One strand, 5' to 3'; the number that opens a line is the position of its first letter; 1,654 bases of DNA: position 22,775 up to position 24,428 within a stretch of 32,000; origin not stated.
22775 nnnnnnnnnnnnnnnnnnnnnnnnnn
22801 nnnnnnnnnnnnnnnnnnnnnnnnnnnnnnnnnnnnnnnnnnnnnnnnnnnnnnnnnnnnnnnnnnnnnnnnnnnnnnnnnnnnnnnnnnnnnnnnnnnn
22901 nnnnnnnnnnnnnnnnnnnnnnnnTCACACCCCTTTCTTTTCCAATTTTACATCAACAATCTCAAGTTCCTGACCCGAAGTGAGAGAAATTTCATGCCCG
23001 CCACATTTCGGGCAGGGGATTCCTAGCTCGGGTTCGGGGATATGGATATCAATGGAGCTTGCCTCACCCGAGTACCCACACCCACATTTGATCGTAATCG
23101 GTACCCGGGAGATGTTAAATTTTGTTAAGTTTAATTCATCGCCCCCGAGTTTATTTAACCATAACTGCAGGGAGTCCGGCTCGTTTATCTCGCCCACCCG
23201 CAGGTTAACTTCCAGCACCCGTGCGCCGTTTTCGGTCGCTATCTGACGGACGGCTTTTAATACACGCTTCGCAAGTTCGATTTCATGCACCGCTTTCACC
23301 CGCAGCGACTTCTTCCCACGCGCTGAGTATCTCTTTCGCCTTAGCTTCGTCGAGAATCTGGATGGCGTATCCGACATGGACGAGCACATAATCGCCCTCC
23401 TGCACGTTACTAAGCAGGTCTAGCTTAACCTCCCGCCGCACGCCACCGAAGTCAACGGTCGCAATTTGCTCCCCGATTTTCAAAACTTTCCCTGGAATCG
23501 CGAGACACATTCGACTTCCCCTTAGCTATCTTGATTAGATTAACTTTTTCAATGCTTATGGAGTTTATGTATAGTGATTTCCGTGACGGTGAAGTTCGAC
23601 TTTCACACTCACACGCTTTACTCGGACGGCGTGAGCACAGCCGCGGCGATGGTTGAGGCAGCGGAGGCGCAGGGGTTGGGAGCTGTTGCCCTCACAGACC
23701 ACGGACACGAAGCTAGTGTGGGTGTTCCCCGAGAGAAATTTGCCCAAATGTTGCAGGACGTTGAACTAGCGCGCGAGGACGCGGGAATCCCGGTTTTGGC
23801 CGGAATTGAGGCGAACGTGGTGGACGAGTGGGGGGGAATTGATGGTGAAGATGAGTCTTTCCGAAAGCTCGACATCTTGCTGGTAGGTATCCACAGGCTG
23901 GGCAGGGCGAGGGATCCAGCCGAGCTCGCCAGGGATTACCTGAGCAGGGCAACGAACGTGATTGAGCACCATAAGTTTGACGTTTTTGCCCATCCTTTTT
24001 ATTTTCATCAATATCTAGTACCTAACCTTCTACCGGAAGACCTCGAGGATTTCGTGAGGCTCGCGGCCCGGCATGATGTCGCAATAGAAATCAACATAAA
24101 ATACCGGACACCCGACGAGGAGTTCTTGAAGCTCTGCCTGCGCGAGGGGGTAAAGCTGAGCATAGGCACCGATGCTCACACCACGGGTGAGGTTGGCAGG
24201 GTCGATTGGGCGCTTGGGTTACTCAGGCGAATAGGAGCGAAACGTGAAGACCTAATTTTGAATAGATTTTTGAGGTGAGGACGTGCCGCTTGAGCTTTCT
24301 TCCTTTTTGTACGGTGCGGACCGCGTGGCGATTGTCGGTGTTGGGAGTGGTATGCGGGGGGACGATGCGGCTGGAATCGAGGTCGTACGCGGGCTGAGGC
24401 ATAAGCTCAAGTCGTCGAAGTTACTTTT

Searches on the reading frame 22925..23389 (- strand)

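Call 8: search_protein_families(library=pfam, proteins=[window:22925-23389:-], max_evalue=0.01)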
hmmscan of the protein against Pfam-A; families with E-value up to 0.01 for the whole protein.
window:22925-23389:- (154 aa): 2 families
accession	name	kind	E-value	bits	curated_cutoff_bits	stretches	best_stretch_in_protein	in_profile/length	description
PF01155.25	HypA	-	1.8e-15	57.4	28.9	1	35-148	2-111/112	Hydrogenase/urease nickel incorporation, metallochaperone, hypA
PF15777.11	Anti-TRAP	-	7.1e-05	23.2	32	1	104-140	16-48/59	Tryptophan RNA-binding attenuator protein inhibitory protein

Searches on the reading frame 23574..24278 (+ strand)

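Call 8: search_protein_families(library=pfam, proteins=[window:23574-24278:+], max_evalue=0.01)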
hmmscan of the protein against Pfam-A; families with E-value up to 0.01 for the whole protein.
window:23574-24278:+ (234 aa): 1 family
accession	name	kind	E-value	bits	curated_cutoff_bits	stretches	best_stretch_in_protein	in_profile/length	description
PF02811.25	PHP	-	2.4e-12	47.9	26.4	1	9-174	1-162/164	PHP domain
